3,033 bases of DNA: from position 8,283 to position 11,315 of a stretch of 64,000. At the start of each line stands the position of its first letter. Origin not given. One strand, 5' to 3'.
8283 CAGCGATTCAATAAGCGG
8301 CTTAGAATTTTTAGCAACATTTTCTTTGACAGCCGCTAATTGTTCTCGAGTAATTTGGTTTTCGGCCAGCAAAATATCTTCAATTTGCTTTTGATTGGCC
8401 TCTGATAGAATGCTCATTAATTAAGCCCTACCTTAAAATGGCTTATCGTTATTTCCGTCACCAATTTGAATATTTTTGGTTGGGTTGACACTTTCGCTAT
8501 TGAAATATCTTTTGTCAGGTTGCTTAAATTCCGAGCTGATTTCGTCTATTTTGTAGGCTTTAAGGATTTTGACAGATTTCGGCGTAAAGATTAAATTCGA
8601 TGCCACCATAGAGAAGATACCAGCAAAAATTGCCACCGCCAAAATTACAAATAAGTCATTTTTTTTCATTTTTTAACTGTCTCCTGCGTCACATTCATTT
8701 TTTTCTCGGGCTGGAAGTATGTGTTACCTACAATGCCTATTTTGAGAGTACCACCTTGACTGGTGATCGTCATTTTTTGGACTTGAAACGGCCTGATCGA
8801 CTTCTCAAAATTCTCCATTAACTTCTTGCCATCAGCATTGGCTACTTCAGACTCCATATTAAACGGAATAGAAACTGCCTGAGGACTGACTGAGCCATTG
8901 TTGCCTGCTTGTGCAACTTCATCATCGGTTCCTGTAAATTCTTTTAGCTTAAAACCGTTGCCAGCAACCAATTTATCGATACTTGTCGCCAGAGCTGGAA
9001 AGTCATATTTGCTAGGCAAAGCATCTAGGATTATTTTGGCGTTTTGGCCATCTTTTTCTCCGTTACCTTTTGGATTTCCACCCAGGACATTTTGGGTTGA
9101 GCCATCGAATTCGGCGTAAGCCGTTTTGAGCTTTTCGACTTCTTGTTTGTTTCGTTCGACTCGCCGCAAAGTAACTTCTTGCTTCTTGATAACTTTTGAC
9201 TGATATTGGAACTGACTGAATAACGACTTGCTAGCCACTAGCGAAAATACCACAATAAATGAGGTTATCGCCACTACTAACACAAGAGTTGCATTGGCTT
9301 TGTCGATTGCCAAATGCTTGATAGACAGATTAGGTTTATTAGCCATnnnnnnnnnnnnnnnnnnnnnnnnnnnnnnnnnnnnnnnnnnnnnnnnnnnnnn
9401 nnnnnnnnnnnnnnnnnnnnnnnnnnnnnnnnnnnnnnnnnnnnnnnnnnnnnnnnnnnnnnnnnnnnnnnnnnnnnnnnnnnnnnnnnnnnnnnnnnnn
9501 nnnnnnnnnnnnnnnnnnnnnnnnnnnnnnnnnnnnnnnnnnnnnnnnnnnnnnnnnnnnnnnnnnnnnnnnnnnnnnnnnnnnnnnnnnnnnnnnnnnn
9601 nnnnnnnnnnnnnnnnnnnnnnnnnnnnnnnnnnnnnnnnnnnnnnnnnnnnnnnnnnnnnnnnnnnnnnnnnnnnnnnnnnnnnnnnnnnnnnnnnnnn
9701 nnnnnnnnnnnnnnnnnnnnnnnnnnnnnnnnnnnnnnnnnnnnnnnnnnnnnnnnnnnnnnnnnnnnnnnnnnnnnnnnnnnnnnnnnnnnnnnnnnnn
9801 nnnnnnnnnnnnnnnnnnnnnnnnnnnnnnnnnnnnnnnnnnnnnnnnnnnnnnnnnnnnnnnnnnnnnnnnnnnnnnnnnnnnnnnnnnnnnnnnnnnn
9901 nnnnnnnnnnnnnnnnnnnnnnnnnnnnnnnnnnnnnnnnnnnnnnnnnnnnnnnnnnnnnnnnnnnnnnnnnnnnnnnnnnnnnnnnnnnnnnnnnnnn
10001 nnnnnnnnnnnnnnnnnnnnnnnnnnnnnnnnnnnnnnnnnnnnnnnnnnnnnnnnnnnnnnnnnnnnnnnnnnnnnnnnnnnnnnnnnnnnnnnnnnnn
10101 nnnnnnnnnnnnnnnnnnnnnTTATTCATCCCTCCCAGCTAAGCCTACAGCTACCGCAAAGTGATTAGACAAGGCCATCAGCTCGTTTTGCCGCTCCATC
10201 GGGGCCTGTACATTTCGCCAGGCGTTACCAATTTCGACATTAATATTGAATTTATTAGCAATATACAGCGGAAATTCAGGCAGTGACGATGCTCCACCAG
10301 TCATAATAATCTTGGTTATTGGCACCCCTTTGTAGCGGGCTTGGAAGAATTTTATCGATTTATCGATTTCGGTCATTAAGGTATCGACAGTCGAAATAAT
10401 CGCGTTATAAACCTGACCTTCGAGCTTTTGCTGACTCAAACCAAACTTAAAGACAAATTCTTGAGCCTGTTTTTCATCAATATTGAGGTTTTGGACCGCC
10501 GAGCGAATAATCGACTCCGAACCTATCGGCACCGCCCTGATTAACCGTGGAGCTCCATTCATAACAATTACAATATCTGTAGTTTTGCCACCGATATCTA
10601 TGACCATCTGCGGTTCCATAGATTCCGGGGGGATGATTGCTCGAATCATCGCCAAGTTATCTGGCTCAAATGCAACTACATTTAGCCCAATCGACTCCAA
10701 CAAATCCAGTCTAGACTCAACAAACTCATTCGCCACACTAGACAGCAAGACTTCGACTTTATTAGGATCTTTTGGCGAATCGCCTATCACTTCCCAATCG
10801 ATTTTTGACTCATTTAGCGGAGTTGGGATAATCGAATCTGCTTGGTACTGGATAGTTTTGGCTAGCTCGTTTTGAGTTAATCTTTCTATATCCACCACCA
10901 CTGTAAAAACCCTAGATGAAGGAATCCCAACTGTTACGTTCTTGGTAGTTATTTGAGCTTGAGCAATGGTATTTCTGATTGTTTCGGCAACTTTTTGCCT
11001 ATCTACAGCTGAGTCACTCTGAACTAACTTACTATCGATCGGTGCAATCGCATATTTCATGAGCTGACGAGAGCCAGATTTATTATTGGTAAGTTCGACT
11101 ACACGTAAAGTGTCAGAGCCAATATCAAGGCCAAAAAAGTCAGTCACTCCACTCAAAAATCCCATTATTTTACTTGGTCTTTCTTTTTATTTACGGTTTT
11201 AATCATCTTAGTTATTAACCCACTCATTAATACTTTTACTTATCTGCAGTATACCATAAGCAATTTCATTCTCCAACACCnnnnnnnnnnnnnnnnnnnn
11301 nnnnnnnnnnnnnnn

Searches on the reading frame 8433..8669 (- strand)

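Call 5: search_protein_families(library=ncbifam, proteins=[window:8433-8669:-], max_evalue=1)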
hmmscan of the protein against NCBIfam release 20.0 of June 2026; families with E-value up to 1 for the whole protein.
window:8433-8669:- (78 aa): 2 families
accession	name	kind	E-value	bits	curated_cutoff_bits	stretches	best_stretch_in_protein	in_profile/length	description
NF004821.0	PRK06176.1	equivalog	0.14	11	642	1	7-66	90-149/380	cystathionine gamma-synthase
NF049907.1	IncMemIncM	equivalog_domain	0.18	10.4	1000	1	5-39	239-273/562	inclusion membrane protein IncM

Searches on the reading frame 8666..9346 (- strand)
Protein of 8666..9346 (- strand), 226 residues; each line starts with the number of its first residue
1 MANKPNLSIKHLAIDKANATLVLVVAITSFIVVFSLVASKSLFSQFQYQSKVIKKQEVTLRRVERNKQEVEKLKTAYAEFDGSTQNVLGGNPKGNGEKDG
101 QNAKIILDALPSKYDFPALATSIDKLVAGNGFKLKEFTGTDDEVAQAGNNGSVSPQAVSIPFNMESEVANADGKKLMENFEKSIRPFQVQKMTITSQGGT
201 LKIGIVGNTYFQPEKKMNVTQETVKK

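Call 4: search_protein_families(library=pfam, proteins=[window:8666-9346:-], max_evalue=1)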
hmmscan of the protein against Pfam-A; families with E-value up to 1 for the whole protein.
window:8666-9346:- (226 aa): 3 families
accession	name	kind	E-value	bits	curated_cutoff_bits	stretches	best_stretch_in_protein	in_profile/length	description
PF04612.17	T2SSM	-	0.01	16.5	27.8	1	20-77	17-74/160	Type II secretion system (T2SS), protein M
PF04350.18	PilO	-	0.035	14.7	22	1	64-140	2-76/145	Pilus assembly protein, PilO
PF21718.4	KH_DTX3L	-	0.048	13.9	27.4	1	32-76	50-94/128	DTX3L, KH-like domain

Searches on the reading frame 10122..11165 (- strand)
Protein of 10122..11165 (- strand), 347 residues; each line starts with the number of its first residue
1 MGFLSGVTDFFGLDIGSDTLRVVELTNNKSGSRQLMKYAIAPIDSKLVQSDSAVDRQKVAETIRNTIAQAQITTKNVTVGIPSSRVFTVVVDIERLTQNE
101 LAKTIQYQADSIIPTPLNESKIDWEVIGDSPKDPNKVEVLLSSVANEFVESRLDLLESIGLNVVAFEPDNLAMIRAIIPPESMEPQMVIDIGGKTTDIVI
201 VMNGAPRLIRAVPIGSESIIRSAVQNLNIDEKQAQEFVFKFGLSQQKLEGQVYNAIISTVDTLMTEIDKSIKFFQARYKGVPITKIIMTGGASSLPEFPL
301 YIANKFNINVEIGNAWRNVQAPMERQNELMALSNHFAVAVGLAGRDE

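Call 4: search_protein_families(library=pfam, proteins=[window:10122-11165:-], max_evalue=1)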
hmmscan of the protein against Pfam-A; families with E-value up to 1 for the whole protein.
window:10122-11165:- (347 aa): 12 families
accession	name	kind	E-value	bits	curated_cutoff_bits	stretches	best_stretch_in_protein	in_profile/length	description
PF11104.14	PilM_2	-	7.6e-44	150.5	27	1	12-345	1-338/340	Type IV pilus assembly protein PilM;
PF14450.12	FtsA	-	3.5e-16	60.2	31.8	1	187-326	1-114/127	Cell division protein FtsA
PF06723.19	MreB_Mbl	-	5.6e-08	32.4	27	2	163-224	124-185/327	MreB/Mbl protein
PF25216.1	Volactin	-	3.8e-05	23.8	35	1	189-306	171-291/321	Volactin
PF05134.19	T2SSL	-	0.0001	22.2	25.5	1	54-173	26-138/231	Type II secretion system (T2SS), protein L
PF02541.22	Ppx-GppA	-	0.002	18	27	1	184-236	112-164/285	Ppx/GppA phosphatase family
PF13941.12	MutL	-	0.019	14.2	27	1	183-208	243-268/450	MutL protein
PF09140.17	MipZ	-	0.03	14.1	20.7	1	86-149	100-159/262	ATPase MipZ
PF00370.27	FGGY_N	-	0.18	11.8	28.8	1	11-94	3-88/245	FGGY family of carbohydrate kinases, N-terminal domain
PF02782.22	FGGY_C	-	0.21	11.8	27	1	233-312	106-179/198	FGGY family of carbohydrate kinases, C-terminal domain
PF21523.3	ParM_N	-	0.25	11.8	27.4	0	182-226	3-49/159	Plasmid segregation protein ParM, C-terminal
PF21522.3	MreB-like_C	-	0.74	10.8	27.8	1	188-207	1-24/123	Archaeal actin homologue MreB-like, C-terminal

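Call 23: find_related_loci(query=window:10122-11165:-, collection=genome_contigs, flank=10000)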
Query window:10122-11165:- (347 aa) in genome_contigs; peptide patterns used: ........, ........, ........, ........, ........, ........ (x = any residue, [..] = any of these).
93 stretches matched a pattern; 41 encode a relative of the query (tblastn E <= 1e-3); 41 distinct loci.
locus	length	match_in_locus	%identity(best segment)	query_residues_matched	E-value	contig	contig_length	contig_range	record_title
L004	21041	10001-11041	95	1-347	0e+0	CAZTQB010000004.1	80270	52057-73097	MAG TPA_asm: uncultured Candidatus Saccharibacteria bacterium isolate binchicken_co168_76 genome assembly, contig: NODE_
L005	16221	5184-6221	78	1-347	0e+0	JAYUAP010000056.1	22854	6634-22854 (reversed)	MAG: Candidatus Saccharibacteria bacterium isolate GFS_6516 GFS_6516_55, whole genome shotgun sequence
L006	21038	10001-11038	77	1-347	1e-178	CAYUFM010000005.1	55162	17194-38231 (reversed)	MAG TPA_asm: uncultured Candidatus Saccharibacteria bacterium isolate SRP286056_co1_255 genome assembly, contig: NODE_55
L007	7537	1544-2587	75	1-347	2e-176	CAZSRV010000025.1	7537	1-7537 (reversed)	MAG TPA_asm: uncultured Candidatus Saccharibacteria bacterium isolate binchicken_co242_26 genome assembly, contig: NODE_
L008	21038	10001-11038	71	1-347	8e-170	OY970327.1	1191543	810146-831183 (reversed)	MAG: Candidatus Saccharimonadia bacterium isolate MFD01275.bin.c.7 genome assembly, chromosome: 1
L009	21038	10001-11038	71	1-347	7e-169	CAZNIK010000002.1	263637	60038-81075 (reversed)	MAG TPA_asm: uncultured Candidatus Saccharibacteria bacterium isolate binchicken_co245_158 genome assembly, contig: NODE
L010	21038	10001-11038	70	1-347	3e-168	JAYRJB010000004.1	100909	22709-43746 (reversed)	MAG: Candidatus Saccharimonadales bacterium isolate SZ_szas25bin.8 k141_350806, whole genome shotgun sequence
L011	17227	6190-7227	70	1-347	3e-168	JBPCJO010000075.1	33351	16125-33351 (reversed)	MAG: Candidatus Saccharimonadales bacterium isolate TH_ant_mag_28 S1Ck127_8868755_flag_0_multi_9.9943_len_33351, whole g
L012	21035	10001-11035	71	1-346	3e-167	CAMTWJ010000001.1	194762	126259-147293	MAG: uncultured Candidatus Saccharibacteria bacterium isolate G02_MAG_00014 genome assembly, contig: G02_MAG_00014_00000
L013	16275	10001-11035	70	1-346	6e-166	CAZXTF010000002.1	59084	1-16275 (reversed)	MAG TPA_asm: uncultured Candidatus Saccharibacteria bacterium isolate SRP344714_co1_143 genome assembly, contig: NODE_11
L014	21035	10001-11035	69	1-346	5e-162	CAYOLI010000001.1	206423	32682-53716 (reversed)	MAG TPA_asm: uncultured Candidatus Saccharibacteria bacterium isolate SRP135725_co1_35 genome assembly, contig: NODE_12_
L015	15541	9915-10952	68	1-347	6e-162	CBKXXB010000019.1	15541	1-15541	MAG TPA_asm: uncultured bacterium isolate SRR29175778_binner123_Refined_11 genome assembly, contig: ERZ27337285.296, who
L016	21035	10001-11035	66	1-347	3e-160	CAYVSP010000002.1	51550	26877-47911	MAG TPA_asm: uncultured Candidatus Saccharibacteria bacterium isolate SRP200132_co1_486 genome assembly, contig: NODE_10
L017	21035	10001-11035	66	1-346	6e-160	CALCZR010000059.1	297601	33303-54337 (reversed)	MAG TPA_asm: uncultured Candidatus Saccharibacteria bacterium isolate SRR6231146_bin.58_CONCOCT_v1.1_MAG genome assembly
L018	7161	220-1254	66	1-346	2e-159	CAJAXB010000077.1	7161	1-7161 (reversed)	uncultured Candidatus Saccharibacteria bacterium isolate Loc090907-4m_bin-620 genome assembly, contig: bin-620:77/95, wh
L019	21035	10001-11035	65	1-346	5e-159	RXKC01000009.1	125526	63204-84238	MAG: Candidatus Saccharibacteria bacterium isolate AWTP1-31 sample_9_scaffold_11, whole genome shotgun sequence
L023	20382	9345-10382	68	1-347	4e-157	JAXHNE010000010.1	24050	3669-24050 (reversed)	MAG: Candidatus Saccharibacteria bacterium isolate Salar_de_Ascotan_soil_MAG_ASO77 contig_6048_polypolish, whole genome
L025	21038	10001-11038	64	1-347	2e-156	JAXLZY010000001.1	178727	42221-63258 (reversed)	MAG: Candidatus Saccharimonadales bacterium isolate STL-PAT14 C2.246.fa-1, whole genome shotgun sequence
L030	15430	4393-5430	64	1-347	9e-155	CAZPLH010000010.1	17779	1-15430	MAG TPA_asm: uncultured Candidatus Saccharibacteria bacterium isolate SRP296810_co1_266 genome assembly, contig: NODE_32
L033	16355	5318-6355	63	1-347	3e-151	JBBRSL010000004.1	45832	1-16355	MAG: Candidatus Saccharimonadales bacterium isolate La2_metabat2.071 La2_metabat2.071_K_1930728L45832_cov_13.0005, whole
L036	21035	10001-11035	66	1-346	2e-160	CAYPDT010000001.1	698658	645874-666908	MAG TPA_asm: uncultured Candidatus Saccharibacteria bacterium isolate SRP170004_co1_264 genome assembly, contig: NODE_6_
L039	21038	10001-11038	73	1-347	3e-174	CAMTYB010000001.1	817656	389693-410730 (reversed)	MAG: uncultured Candidatus Saccharibacteria bacterium isolate G04_MAG_00031 genome assembly, contig: G04_MAG_00031_00000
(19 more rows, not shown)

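Call 56: search_protein_families(library=pfam, proteins=[L005:1414-1950:+, L006:6779-7348:+, L025:3527-4192:+, L023:6470-7099:+, L030:994-1710:+, L033:2448-3047:+, L015:6298-6873:+, L039:4430-5179:+, L030:14441-15382:+, L004:6245-6838:+], max_evalue=0.1)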
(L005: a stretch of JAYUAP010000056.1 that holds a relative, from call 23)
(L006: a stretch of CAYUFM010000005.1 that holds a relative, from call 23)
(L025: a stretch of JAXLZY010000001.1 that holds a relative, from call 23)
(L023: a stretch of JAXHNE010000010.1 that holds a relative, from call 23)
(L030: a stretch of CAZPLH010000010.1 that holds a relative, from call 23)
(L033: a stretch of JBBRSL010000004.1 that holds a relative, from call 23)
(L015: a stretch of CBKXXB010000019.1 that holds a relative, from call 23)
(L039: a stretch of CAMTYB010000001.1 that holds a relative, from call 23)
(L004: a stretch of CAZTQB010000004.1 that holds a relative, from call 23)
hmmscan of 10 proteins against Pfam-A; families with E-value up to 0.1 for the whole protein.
L005:1414-1950:+ (178 aa): 5 families
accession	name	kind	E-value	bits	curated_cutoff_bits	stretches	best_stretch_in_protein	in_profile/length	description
PF17329.7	DUF5367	-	0.0019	18.8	25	1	13-99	2-86/98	Family of unknown function (DUF5367)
PF12730.13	ABC2_membrane_4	-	0.011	16.1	27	1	13-48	6-40/179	ABC-2 family transporter protein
PF07719.23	TPR_2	-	0.022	15.3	27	0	96-117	8-29/34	Tetratricopeptide repeat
PF12921.12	ATP13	-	0.028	14.7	26.7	1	88-146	52-110/114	Mitochondrial ATPase expression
PF20187.3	DUF6550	-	0.049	14.3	27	1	14-68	6-57/190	Family of unknown function (DUF6550)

L006:6779-7348:+ (189 aa): 10 families
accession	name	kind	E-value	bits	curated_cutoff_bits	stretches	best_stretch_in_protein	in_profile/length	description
PF13181.12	TPR_8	-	7e-07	29.4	25.7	1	137-160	4-27/34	Tetratricopeptide repeat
PF13424.12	TPR_12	-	3.3e-06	27.6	30.1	1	103-160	8-71/77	Tetratricopeptide repeat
PF13176.12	TPR_7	-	4.3e-05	23.7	27.9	0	139-159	4-24/36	Tetratricopeptide repeat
PF00515.34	TPR_1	-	9.7e-05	22.5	27.8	0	137-160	4-27/34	Tetratricopeptide repeat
PF10602.15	RPN7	-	0.00019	21.6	29.6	1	75-129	13-67/174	26S proteasome subunit RPN7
PF07719.23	TPR_2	-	0.00056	20.3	27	0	139-160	6-27/34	Tetratricopeptide repeat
PF13174.12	TPR_6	-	0.0016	19.4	26.3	0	140-159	6-25/33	Tetratricopeptide repeat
PF09976.15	TPR_21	-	0.0045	17.2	25.5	0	130-168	142-180/193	Tetratricopeptide repeat-like domain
PF13414.12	TPR_11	-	0.015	15.4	26.8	0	141-158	1-18/42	TPR repeat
PF11118.13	DUF2627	-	0.025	15.6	22.4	1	9-52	28-69/76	Protein of unknown function (DUF2627)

L025:3527-4192:+ (221 aa): 6 families
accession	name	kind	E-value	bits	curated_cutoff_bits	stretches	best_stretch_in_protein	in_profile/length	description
PF00515.34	TPR_1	-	0.00046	20.3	27.8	0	170-190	7-27/34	Tetratricopeptide repeat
PF07719.23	TPR_2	-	0.002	18.5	27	0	135-151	7-23/34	Tetratricopeptide repeat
PF13432.12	TPR_16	-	0.0055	17.6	32.7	1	134-192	2-59/65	Tetratricopeptide repeat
PF13176.12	TPR_7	-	0.016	15.7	27.9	0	136-153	6-23/36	Tetratricopeptide repeat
PF13424.12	TPR_12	-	0.047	14.3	30.1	0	135-152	9-26/77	Tetratricopeptide repeat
PF13181.12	TPR_8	-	0.048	14.3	25.7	0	135-152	7-24/34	Tetratricopeptide repeat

L023:6470-7099:+ (209 aa): 14 families
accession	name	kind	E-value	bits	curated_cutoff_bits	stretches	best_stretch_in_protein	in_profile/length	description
PF07719.23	TPR_2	-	3.8e-07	30.2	27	1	149-175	6-32/34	Tetratricopeptide repeat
PF13181.12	TPR_8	-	4e-07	30.1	25.7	2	111-140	3-32/34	Tetratricopeptide repeat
PF00515.34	TPR_1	-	8.6e-07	29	27.8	1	150-176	7-33/34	Tetratricopeptide repeat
PF13424.12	TPR_12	-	2.6e-05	24.8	30.1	1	146-182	5-41/77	Tetratricopeptide repeat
PF13432.12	TPR_16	-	5.2e-05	24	32.7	1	116-171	4-58/65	Tetratricopeptide repeat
PF13174.12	TPR_6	-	0.00029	21.7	26.3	0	150-173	6-29/33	Tetratricopeptide repeat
PF13176.12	TPR_7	-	0.00048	20.5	27.9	0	148-169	3-24/36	Tetratricopeptide repeat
PF13428.12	TPR_14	-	0.0092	17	23.5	0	146-176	3-33/44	Tetratricopeptide repeat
PF23938.1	DUF7273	-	0.01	16.4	31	1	112-143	16-47/65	Domain of unknown function (DUF7273)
PF25062.1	ARM_TT21_N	-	0.011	15.9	40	1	87-205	78-194/222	Tetratricopeptide repeat protein 21 N-terminal ARM repeat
PF12895.13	ANAPC3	-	0.012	16.3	27.2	1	107-167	21-79/82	Anaphase-promoting complex, cyclosome, subunit 3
PF13374.12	TPR_10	-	0.057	13.9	27.5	0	150-176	8-34/42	Tetratricopeptide repeat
PF24603.1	TPR_30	-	0.076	13.9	29.7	0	118-175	14-69/100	Tetratricopeptide repeat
PF12688.13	TPR_5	-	0.1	13.3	24.2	0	80-149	10-78/119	Tetratrico peptide repeat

L030:994-1710:+ (238 aa): 8 families
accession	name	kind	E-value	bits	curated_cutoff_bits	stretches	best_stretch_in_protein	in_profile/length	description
PF13181.12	TPR_8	-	5.1e-06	26.7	25.7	1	181-205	3-27/34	Tetratricopeptide repeat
PF07719.23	TPR_2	-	3e-05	24.2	27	0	148-172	5-29/34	Tetratricopeptide repeat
PF13428.12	TPR_14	-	0.0014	19.6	23.5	0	148-174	5-32/44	Tetratricopeptide repeat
PF00515.34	TPR_1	-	0.003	17.8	27.8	0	182-204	4-26/34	Tetratricopeptide repeat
PF13432.12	TPR_16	-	0.0039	18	32.7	1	148-207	1-59/65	Tetratricopeptide repeat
PF12685.13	SpoIIIAH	-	0.0049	17.3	30.6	1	67-156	3-95/191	SpoIIIAH-like protein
PF25062.1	ARM_TT21_N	-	0.023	14.9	40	1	161-213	79-136/222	Tetratricopeptide repeat protein 21 N-terminal ARM repeat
PF13424.12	TPR_12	-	0.03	14.9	30.1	0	182-205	6-29/77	Tetratricopeptide repeat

L033:2448-3047:+ (199 aa): 16 families
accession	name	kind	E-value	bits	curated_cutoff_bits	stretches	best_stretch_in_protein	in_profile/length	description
PF13181.12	TPR_8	-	8.2e-10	38.5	25.7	1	109-139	4-34/34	Tetratricopeptide repeat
PF13424.12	TPR_12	-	5.6e-08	33.3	30.1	1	111-173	8-77/77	Tetratricopeptide repeat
PF00515.34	TPR_1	-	7.8e-08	32.3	27.8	1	107-139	2-34/34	Tetratricopeptide repeat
PF07719.23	TPR_2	-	8.1e-08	32.3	27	1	107-139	2-34/34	Tetratricopeptide repeat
PF14559.12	TPR_19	-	3e-07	31.1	25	1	117-178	2-62/68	Tetratricopeptide repeat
PF13414.12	TPR_11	-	8.7e-07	29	26.8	1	114-139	2-27/42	TPR repeat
PF13428.12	TPR_14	-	0.0002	22.1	23.5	0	109-139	4-34/44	Tetratricopeptide repeat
PF13431.12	TPR_17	-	0.00025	21.5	24.4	1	128-161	1-33/34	Tetratricopeptide repeat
PF23914.1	TPR_CcmH_CycH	-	0.0012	19.2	42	1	106-174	50-117/158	Cytochrome c-type biogenesis protein H TPR domain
PF13174.12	TPR_6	-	0.0042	18.1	26.3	0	146-170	5-29/33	Tetratricopeptide repeat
PF13176.12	TPR_7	-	0.011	16.2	27.9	0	143-176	1-34/36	Tetratricopeptide repeat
PF12895.13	ANAPC3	-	0.016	15.9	27.2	0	119-179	2-60/82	Anaphase-promoting complex, cyclosome, subunit 3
PF15606.11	Ntox34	-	0.025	15.2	25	1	151-187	33-69/80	Bacterial toxin 34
PF13432.12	TPR_16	-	0.05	14.5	32.7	0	113-171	4-61/65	Tetratricopeptide repeat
PF02285.20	COX8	-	0.071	13.5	24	0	35-67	4-36/43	Cytochrome oxidase c subunit VIII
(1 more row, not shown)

L015:6298-6873:+ (191 aa): 6 families
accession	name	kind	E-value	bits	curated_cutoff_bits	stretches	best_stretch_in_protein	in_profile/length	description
PF13181.12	TPR_8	-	4.1e-05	23.9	25.7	1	144-171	5-32/34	Tetratricopeptide repeat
PF07719.23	TPR_2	-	0.0014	19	27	0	147-171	8-32/34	Tetratricopeptide repeat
PF00515.34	TPR_1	-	0.004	17.4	27.8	0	155-168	16-29/34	Tetratricopeptide repeat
PF13424.12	TPR_12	-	0.0089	16.6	30.1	1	114-169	10-74/77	Tetratricopeptide repeat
PF13174.12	TPR_6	-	0.023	15.8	26.3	0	145-169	5-29/33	Tetratricopeptide repeat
PF12895.13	ANAPC3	-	0.033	14.9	27.2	1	86-165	5-81/82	Anaphase-promoting complex, cyclosome, subunit 3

L039:4430-5179:+ (249 aa): 2 families
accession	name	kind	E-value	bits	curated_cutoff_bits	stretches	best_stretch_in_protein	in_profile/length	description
PF12685.13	SpoIIIAH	-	0.01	16.2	30.6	1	38-140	3-68/191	SpoIIIAH-like protein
PF23922.1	DUF7261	-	0.053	14.2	27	1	37-115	12-92/169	Family of unknown function (DUF7261)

L030:14441-15382:+ (313 aa): 0 families

L004:6245-6838:+ (197 aa): 3 families
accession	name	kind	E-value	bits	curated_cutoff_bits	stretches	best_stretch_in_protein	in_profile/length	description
PF07719.23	TPR_2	-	0.034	14.7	27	0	116-134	9-27/34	Tetratricopeptide repeat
PF14425.11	Imm3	-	0.085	13.4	25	0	22-90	34-97/119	Immunity protein Imm3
PF14575.11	EphA2_TM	-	0.086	14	28.9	0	40-77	4-42/74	Ephrin type-A receptor 2 transmembrane domain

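Call 58: search_protein_families(library=pfam, proteins=[L008:5710-6753:+, L017:6677-7663:+, L019:6592-7587:+, L036:6698-7711:+, L014:6297-7190:+, L005:152-1339:+, L006:5506-6702:+, L004:4892-6148:+, L007:118-1338:+], max_evalue=0.05)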
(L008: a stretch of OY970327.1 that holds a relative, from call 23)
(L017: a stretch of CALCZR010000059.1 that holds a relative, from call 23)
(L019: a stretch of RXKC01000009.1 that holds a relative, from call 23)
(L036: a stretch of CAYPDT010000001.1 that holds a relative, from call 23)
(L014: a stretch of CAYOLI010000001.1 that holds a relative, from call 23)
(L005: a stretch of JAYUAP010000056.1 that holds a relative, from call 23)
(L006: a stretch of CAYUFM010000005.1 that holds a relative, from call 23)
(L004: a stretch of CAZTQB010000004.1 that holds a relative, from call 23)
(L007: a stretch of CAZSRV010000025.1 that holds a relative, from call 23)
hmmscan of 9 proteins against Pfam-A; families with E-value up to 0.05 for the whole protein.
L008:5710-6753:+ (347 aa): 0 families

L017:6677-7663:+ (328 aa): 0 families

L019:6592-7587:+ (331 aa): 0 families

L036:6698-7711:+ (337 aa): 2 families
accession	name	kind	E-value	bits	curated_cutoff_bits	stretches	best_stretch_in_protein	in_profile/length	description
PF01996.21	F420_ligase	-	0.0056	16.7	25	1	192-298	48-147/218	F420-0:Gamma-glutamyl ligase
PF13624.11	SurA_N_3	-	0.01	16.1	27.2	1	39-106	15-82/162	SurA-like N-terminal domain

L014:6297-7190:+ (297 aa): 3 families
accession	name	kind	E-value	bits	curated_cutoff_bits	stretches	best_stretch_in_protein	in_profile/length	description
PF13624.11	SurA_N_3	-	0.0031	17.8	27.2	1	7-100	9-115/162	SurA-like N-terminal domain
PF21550.3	MTIP_N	-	0.017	15.9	27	0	178-230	10-60/71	Myosin A tail domain interacting protein, N-terminal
PF14055.11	NVEALA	-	0.027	14.6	27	0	7-36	1-30/62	NVEALA protein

L005:152-1339:+ (395 aa): 1 family
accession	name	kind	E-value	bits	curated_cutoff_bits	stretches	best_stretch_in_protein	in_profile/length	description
PF07705.17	CARDB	-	0.0043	17.7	22.7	1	88-130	3-45/101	CARDB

L006:5506-6702:+ (398 aa): 0 families

L004:4892-6148:+ (418 aa): 0 families

L007:118-1338:+ (406 aa): 6 families
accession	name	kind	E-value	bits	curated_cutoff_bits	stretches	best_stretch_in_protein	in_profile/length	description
PF13173.12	AAA_14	-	3.8e-31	108.2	27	1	19-149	2-128/129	AAA domain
PF13635.12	DUF4143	-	8.6e-18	65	28.1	1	199-354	2-159/160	Domain of unknown function (DUF4143)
PF01637.24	ATPase_2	-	8e-05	23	33.2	1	5-92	4-86/225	ATPase domain predominantly from Archaea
PF13401.12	AAA_22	-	0.0042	17.8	27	1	20-100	6-73/130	AAA domain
PF13191.12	AAA_16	-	0.012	16.6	32.6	1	4-79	4-85/167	AAA ATPase domain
PF13238.12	AAA_18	-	0.025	15.5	29.4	0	23-83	2-54/128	AAA domain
